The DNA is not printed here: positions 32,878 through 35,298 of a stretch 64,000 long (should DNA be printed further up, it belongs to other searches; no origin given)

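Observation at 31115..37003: Possible five-gene unit: YheO-type regulator, ThrC-like PLP enzyme, GltD-like oxidoreductase with NuoF fragment, [FeFe]-hydrogenase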

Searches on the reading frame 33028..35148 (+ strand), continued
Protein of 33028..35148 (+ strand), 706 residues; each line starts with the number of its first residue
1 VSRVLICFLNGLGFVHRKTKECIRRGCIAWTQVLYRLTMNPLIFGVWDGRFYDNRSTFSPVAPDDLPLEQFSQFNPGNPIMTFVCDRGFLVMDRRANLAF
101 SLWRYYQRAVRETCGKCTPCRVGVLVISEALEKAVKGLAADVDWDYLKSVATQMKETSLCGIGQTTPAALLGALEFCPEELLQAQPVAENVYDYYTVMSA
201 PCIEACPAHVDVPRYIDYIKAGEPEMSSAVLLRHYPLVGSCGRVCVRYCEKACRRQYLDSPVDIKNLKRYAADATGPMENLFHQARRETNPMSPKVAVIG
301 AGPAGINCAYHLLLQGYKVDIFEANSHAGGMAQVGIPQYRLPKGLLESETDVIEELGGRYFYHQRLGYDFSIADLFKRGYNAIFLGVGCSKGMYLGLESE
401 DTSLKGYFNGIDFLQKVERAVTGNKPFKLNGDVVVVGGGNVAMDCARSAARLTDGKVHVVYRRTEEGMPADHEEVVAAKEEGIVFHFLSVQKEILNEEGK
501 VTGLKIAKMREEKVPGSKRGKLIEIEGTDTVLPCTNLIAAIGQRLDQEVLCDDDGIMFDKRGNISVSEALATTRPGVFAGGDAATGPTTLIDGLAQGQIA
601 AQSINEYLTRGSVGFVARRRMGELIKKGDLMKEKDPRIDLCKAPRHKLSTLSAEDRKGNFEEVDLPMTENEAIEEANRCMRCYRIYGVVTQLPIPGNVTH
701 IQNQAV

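Call 29: find_encoding_contigs(protein=P0137, flank=8000, max_places=2)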
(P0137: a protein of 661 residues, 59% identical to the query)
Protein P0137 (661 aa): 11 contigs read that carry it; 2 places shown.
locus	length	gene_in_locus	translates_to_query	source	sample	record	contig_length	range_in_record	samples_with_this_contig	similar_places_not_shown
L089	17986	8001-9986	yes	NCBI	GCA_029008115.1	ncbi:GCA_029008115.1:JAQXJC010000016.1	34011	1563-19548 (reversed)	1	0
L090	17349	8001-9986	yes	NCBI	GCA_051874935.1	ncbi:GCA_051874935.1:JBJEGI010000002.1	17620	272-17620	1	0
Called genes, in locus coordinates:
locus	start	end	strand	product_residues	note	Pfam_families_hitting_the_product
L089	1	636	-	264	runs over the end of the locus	PF00005:ABC_tran, PF13304:AAA_21 (faint)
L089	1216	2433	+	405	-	PF00926:DHBP_synthase, PF00925:GTP_cyclohydro2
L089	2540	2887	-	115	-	PF07883:Cupin_2, PF02311:AraC_binding (weak)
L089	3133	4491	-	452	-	PF02812:ELFV_dehydrog_N, PF00208:ELFV_dehydrog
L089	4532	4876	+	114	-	-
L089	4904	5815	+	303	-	PF01297:ZnuA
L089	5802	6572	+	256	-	PF00005:ABC_tran, PF02463:SMC_N (faint), PF13304:AAA_21 (faint)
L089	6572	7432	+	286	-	PF00950:ABC-3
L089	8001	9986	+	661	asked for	PF10589:NADH_4Fe-4S, PF14691:Fer4_20, PF01946:Thi4 (faint), PF00070:Pyr_redox (faint), PF01266:DAO (weak), PF07992:Pyr_redox_2, PF13450:NAD_binding_8, PF13738:Pyr_redox_3 (faint)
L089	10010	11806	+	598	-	PF13510:Fer2_4, PF13187:Fer4_9 (faint), PF10588:NADH-G_4Fe-4S_3, PF12838:Fer4_7, PF00037:Fer4 (weak), PF12837:Fer4_6 (weak), PF02906:Fe_hyd_lg_C, PF02256:Fe_hyd_SSU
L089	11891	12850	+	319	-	PF04055:Radical_SAM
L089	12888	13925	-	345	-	PF00581:Rhodanese, PF26341:AAA_SelU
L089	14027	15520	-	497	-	-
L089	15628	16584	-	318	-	PF01058:Oxidored_q6, PF14720:NiFe_hyd_SSU_C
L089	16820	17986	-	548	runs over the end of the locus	PF00118:Cpn60_TCP1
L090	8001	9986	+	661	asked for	PF10589:NADH_4Fe-4S, PF14691:Fer4_20, PF01946:Thi4 (faint), PF00070:Pyr_redox (faint), PF01266:DAO (weak), PF07992:Pyr_redox_2, PF13450:NAD_binding_8, PF13738:Pyr_redox_3 (faint)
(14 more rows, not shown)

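Call 30: find_encoding_contigs(protein=P0145, flank=8000, max_places=2)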
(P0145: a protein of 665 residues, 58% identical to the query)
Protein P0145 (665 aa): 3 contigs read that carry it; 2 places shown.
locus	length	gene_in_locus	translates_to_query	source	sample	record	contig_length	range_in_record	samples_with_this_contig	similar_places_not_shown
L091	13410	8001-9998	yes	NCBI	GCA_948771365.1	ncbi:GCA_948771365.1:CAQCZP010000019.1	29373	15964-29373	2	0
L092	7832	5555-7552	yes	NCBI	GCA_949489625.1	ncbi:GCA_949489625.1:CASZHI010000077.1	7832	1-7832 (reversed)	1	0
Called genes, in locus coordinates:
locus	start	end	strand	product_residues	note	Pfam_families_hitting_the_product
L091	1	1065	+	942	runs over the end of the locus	PF02739:5_3_exonuc_N, PF01367:5_3_exonuc, PF01612:DNA_pol_A_exo1, PF22619:DNA_polI_exo1, PF00476:DNA_pol_A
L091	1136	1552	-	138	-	PF03724:META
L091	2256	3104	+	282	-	PF13183:Fer4_8 (faint), PF12838:Fer4_7 (faint), PF13187:Fer4_9 (faint), PF14697:Fer4_21 (faint), PF00037:Fer4 (weak), PF12837:Fer4_6 (weak), PF13237:Fer4_10 (faint)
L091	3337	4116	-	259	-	-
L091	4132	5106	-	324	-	PF01636:APH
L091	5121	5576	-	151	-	-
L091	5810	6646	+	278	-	PF01226:Form_Nir_trans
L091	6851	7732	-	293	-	PF01734:Patatin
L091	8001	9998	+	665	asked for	PF10589:NADH_4Fe-4S, PF14691:Fer4_20, PF01946:Thi4 (faint), PF00070:Pyr_redox (faint), PF00890:FAD_binding_2 (faint), PF01266:DAO (weak), PF07992:Pyr_redox_2, PF13450:NAD_binding_8, +1 more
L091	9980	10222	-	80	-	-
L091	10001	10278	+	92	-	PF00111:Fer2 (faint), PF13510:Fer2_4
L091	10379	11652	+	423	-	PF00037:Fer4, PF12838:Fer4_7 (faint), PF12837:Fer4_6 (weak), PF13484:Fer4_16 (weak), PF02906:Fe_hyd_lg_C, PF02256:Fe_hyd_SSU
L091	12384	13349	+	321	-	-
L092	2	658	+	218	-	PF13183:Fer4_8 (faint), PF12838:Fer4_7 (faint), PF13187:Fer4_9 (faint), PF14697:Fer4_21 (faint), PF00037:Fer4 (weak), PF12837:Fer4_6 (weak), PF13237:Fer4_10 (faint)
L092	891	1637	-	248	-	-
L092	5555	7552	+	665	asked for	PF10589:NADH_4Fe-4S, PF14691:Fer4_20, PF01946:Thi4 (faint), PF00070:Pyr_redox (faint), PF00890:FAD_binding_2 (faint), PF01266:DAO (weak), PF07992:Pyr_redox_2, PF13450:NAD_binding_8, +1 more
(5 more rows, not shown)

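Call 31: find_encoding_contigs(protein=P0208, flank=8000, max_places=2)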
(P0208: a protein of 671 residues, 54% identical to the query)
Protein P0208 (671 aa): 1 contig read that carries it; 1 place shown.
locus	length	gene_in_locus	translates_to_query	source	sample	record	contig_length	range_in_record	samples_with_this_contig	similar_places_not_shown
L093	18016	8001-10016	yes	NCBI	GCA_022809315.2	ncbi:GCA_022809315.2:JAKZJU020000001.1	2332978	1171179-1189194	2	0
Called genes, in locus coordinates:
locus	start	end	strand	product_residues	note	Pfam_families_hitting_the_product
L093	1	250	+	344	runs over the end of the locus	PF00155:Aminotran_1_2 (weak), PF01212:Beta_elim_lyase, PF00266:Aminotran_5 (weak)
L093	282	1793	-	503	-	PF01970:TctA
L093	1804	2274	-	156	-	PF07331:TctB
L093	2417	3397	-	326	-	PF03401:TctC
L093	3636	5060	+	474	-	PF00171:Aldedh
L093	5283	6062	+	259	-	PF00497:SBP_bac_3, PF10613:Lig_chan-Glu_bd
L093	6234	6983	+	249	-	PF00528:BPD_transp_1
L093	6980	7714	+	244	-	PF02463:SMC_N (faint), PF00005:ABC_tran, PF13304:AAA_21 (weak)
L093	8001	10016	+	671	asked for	PF10589:NADH_4Fe-4S, PF14691:Fer4_20, PF01946:Thi4 (faint), PF13738:Pyr_redox_3 (faint), PF01266:DAO (faint), PF07992:Pyr_redox_2, PF13450:NAD_binding_8 (weak), PF00070:Pyr_redox (weak)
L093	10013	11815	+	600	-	PF00111:Fer2 (weak), PF13510:Fer2_4, PF12837:Fer4_6 (faint), PF13187:Fer4_9 (faint), PF10588:NADH-G_4Fe-4S_3, PF12838:Fer4_7 (weak), PF02906:Fe_hyd_lg_C, PF02256:Fe_hyd_SSU, +2 more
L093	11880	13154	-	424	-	PF02040:ArsB, PF03600:CitMHS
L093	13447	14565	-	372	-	PF02388:FemAB, PF13480:Acetyltransf_6, PF02388:FemAB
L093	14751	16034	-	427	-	PF01546:Peptidase_M20, PF07687:M20_dimer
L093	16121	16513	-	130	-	-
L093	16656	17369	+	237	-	PF04402:SIMPL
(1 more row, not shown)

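Call 64: find_encoding_contigs(protein=P0150, flank=8000, max_places=2)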
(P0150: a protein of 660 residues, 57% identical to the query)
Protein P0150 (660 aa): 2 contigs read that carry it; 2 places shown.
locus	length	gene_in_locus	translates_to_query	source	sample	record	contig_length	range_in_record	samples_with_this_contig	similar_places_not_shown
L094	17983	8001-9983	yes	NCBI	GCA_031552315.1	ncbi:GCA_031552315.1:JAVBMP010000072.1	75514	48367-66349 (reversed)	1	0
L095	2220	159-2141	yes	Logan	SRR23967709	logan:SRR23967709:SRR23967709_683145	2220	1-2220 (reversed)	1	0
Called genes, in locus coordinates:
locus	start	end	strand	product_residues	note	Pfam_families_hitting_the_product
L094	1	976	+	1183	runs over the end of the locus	PF00989:PAS (faint), PF13188:PAS_8 (faint), PF13426:PAS_9 (faint), PF08448:PAS_4 (weak), PF00512:HisKA, PF02518:HATPase_c, PF00072:Response_reg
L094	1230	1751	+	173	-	PF11066:DUF2867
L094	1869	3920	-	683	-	PF01136:Peptidase_U32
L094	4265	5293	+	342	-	PF03480:DctP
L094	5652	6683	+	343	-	PF03480:DctP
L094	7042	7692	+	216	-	PF01118:Semialdhyde_dh (weak), PF01370:Epimerase (weak), PF13460:NAD_binding_10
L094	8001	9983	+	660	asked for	PF10589:NADH_4Fe-4S, PF14691:Fer4_20, PF01946:Thi4 (faint), PF00890:FAD_binding_2 (weak), PF01266:DAO, PF07992:Pyr_redox_2, PF13450:NAD_binding_8, PF00070:Pyr_redox (weak), +3 more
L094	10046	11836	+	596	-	PF13510:Fer2_4, PF13187:Fer4_9 (faint), PF10588:NADH-G_4Fe-4S_3, PF00037:Fer4 (faint), PF12838:Fer4_7, PF12837:Fer4_6 (weak), PF02906:Fe_hyd_lg_C, PF02256:Fe_hyd_SSU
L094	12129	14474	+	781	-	PF13426:PAS_9 (faint), PF17201:Cache_3-Cache_2, PF17202:sCache_3_3, PF00672:HAMP (faint), PF00989:PAS (weak), PF08448:PAS_4 (weak), PF00015:MCPsignal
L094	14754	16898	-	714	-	PF00989:PAS, PF08448:PAS_4, PF13426:PAS_9 (weak), PF00512:HisKA, PF02518:HATPase_c, PF00072:Response_reg, PF23198:PDE8A_N (faint), PF00072:Response_reg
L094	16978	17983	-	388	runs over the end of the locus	PF08495:FIST, PF10442:FIST_C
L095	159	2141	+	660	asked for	PF10589:NADH_4Fe-4S, PF14691:Fer4_20, PF01946:Thi4 (faint), PF00890:FAD_binding_2 (weak), PF01266:DAO, PF07992:Pyr_redox_2, PF13450:NAD_binding_8, PF00070:Pyr_redox (weak), +3 more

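Call 65: find_encoding_contigs(protein=P0143, flank=8000, max_places=2)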
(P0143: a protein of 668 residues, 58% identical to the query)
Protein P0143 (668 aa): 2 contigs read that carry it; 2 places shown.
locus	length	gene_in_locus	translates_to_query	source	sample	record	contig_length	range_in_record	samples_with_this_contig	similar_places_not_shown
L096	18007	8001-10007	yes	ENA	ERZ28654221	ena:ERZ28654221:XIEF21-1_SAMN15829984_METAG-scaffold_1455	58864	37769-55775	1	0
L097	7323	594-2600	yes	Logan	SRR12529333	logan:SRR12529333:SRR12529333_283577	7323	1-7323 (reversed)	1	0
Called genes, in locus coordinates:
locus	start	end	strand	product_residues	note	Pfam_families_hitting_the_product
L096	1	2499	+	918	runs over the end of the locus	PF02739:5_3_exonuc_N, PF01367:5_3_exonuc, PF01612:DNA_pol_A_exo1 (weak), PF22619:DNA_polI_exo1, PF00476:DNA_pol_A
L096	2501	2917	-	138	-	PF03724:META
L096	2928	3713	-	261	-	-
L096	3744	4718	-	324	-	PF01636:APH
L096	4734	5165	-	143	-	-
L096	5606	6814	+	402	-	PF07690:MFS_1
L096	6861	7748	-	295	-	PF01734:Patatin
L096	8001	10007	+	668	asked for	PF10589:NADH_4Fe-4S, PF14691:Fer4_20, PF00070:Pyr_redox (faint), PF01266:DAO (faint), PF07992:Pyr_redox_2, PF13450:NAD_binding_8 (weak), PF13738:Pyr_redox_3 (faint)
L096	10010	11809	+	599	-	PF13510:Fer2_4, PF10588:NADH-G_4Fe-4S_3, PF12838:Fer4_7, PF00037:Fer4, PF12797:Fer4_2 (weak), PF12837:Fer4_6 (weak), PF02906:Fe_hyd_lg_C, PF02256:Fe_hyd_SSU, +2 more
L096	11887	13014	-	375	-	-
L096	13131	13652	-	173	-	PF00881:Nitroreductase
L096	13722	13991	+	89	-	-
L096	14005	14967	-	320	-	PF00126:HTH_1, PF03466:LysR_substrate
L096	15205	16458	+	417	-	PF03606:DcuC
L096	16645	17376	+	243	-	PF00970:FAD_binding_6 (weak), PF00175:NAD_binding_1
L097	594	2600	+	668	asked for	PF10589:NADH_4Fe-4S, PF14691:Fer4_20, PF00070:Pyr_redox (faint), PF01266:DAO (faint), PF07992:Pyr_redox_2, PF13450:NAD_binding_8 (weak), PF13738:Pyr_redox_3 (faint)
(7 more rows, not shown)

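Call 69: search_solved_structures(query=window:33142-35148:+, max_evalue=1e-10)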
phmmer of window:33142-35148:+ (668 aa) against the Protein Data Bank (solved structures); distinct sequences matched with E-value up to 1e-10: 28.
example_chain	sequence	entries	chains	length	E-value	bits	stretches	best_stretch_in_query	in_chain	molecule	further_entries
9bov_A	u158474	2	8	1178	4.2e-101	342.5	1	162-645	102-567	Molybdopterin oxidoreductase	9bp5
8oh5_C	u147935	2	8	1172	1.9e-89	304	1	161-644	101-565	Formate dehydrogenase-O, major subunit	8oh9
9n5u_A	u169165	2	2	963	2.7e-85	290.2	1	136-571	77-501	NfnA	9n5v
4ylf_B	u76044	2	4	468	9.7e-78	265.3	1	162-571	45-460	Dihydropyrimidine dehydrogenase subunit A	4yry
5jca_L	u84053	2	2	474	1.1e-64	222.2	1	160-572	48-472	NADH-dependent Ferredoxin:NADP Oxidoreductase (NfnI) subunit alpha | NADH-dependent Ferredoxin:NADP Oxidoreductase subunit alpha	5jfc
5vj7_A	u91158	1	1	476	1.4e-61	211.9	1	160-572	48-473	Oxidoreductase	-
1gt8_A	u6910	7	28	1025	1.4e-39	139.1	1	161-571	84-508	DIHYDROPYRIMIDINE DEHYDROGENASE | Dihydropyrimidine dehydrogenase [NADP(+)]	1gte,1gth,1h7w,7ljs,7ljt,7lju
7m31_A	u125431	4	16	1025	1.5e-39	139.1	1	161-571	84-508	Dihydropyrimidine dehydrogenase [NADP(+)]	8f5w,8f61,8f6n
1h7x_A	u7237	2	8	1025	1.5e-39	139.1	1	161-571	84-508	DIHYDROPYRIMIDINE DEHYDROGENASE | Dihydropyrimidine dehydrogenase [NADP(+)]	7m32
6s6s_G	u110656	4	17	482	1.4e-37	132.6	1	164-571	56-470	Glutamate synthase [NADPH] small chain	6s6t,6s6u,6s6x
2vdc_G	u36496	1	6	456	3.1e-37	131.4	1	164-571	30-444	GLUTAMATE SYNTHASE [NADPH] SMALL CHAIN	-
7mfm_I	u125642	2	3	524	1.6e-34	122.5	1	167-575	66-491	Glutamate synthase (NADPH) small chain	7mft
9bov_B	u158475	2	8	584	1e-12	50.4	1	48-144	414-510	NADH dehydrogenase (Quinone)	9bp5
7q4w_B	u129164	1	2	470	7e-12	47.7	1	48-142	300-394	Iron hydrogenase HydB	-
7q4v_B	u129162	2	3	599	1e-11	47.1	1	48-142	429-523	Iron hydrogenase HydB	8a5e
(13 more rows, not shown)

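Call 75: find_encoding_contigs(protein=P0186, flank=9000, max_places=2)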
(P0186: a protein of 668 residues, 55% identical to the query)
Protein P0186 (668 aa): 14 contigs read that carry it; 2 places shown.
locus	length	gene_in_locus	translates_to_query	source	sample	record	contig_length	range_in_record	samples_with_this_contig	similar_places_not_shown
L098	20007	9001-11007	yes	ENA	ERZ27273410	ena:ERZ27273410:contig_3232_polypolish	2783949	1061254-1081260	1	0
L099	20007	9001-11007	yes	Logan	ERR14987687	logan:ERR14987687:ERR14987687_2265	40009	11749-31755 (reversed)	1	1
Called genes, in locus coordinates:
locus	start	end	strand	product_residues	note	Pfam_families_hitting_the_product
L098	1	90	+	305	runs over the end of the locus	-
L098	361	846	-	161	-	PF00291:PALP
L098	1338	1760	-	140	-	PF07282:Cas12f1-like_TNB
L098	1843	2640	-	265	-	PF01695:IstB_IS21, PF00308:Bac_DnaA (weak), PF00004:AAA (faint)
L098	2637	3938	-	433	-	PF00665:rve, PF22483:Mu-transpos_C_2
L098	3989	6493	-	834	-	-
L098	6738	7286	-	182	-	PF00291:PALP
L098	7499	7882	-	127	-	PF01042:Ribonuc_L-PSP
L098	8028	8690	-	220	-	PF08348:PAS_6, PF13309:HTH_22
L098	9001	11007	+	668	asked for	PF10589:NADH_4Fe-4S, PF14691:Fer4_20, PF13738:Pyr_redox_3 (faint), PF00070:Pyr_redox (faint), PF01266:DAO (weak), PF07992:Pyr_redox_2, PF13450:NAD_binding_8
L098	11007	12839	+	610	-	PF13510:Fer2_4, PF10588:NADH-G_4Fe-4S_3, PF13183:Fer4_8 (weak), PF12838:Fer4_7 (weak), PF13187:Fer4_9 (weak), PF00037:Fer4 (weak), PF02906:Fe_hyd_lg_C, PF02256:Fe_hyd_SSU, +2 more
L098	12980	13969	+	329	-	PF00056:Ldh_1_N, PF02866:Ldh_1_C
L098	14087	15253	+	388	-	PF01168:Ala_racemase_N, PF14031:D-ser_dehydrat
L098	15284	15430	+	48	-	-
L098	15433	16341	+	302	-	PF00892:EamA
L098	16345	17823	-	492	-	PF26769:HAMP_PhoQ, PF00512:HisKA, PF13581:HATPase_c_2 (weak), PF02518:HATPase_c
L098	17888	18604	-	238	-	PF00072:Response_reg, PF00486:Trans_reg_C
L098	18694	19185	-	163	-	PF03413:PepSY (weak)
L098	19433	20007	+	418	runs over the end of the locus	PF01136:Peptidase_U32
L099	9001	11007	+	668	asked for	PF10589:NADH_4Fe-4S, PF14691:Fer4_20, PF13738:Pyr_redox_3 (faint), PF00070:Pyr_redox (faint), PF01266:DAO (weak), PF07992:Pyr_redox_2, PF13450:NAD_binding_8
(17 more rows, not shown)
